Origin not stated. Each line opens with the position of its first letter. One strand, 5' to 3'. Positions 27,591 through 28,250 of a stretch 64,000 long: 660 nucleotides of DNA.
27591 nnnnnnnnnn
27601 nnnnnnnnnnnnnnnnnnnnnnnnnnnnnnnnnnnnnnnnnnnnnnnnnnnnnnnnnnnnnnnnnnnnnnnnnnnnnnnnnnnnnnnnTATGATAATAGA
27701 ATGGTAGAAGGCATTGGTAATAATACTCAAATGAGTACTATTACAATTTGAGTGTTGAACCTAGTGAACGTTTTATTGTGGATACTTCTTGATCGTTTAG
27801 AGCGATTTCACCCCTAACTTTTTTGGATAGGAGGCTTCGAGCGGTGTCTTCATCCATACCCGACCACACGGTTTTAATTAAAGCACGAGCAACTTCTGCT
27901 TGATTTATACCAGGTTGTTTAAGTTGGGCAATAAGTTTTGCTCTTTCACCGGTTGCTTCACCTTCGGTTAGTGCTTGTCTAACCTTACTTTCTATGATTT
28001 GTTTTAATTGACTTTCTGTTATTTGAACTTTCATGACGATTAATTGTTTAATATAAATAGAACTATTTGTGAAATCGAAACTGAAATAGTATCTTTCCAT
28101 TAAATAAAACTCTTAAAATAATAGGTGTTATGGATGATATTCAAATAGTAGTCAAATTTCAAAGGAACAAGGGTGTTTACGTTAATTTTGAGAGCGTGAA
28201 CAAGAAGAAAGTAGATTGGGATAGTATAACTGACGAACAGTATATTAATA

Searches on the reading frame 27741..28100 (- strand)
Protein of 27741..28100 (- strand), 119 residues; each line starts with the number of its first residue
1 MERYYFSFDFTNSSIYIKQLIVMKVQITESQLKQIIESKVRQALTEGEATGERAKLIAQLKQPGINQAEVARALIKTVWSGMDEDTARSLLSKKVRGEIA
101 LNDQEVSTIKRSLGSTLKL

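Call 29: search_protein_families(library=pfam, alignment_id=A2, max_evalue=0.001)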
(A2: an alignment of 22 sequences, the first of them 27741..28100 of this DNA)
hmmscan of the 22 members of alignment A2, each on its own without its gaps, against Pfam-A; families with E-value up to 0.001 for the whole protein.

A. member 1, window:27741-28100:- (119 aa): 0 families

B. families by the number of members that match (of 22 scanned): 7 families
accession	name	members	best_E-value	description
PF01176.25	eIF-1a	1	2.9e-23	Translation initiation factor 1A / IF-1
PF03420.18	Peptidase_S77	1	2.3e-18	Prohead core protein serine protease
PF14216.11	DUF4326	1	6.9e-14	Domain of unknown function (DUF4326)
PF00011.27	HSP20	1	2e-11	Hsp20/alpha crystallin family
PF05345.18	He_PIG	1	1.1e-06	Putative Ig domain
PF16745.11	RsgA_N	1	2e-06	RsgA N-terminal domain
PF22751.1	DUF488-N3a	1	8.7e-06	Active DUF488-N3 subclade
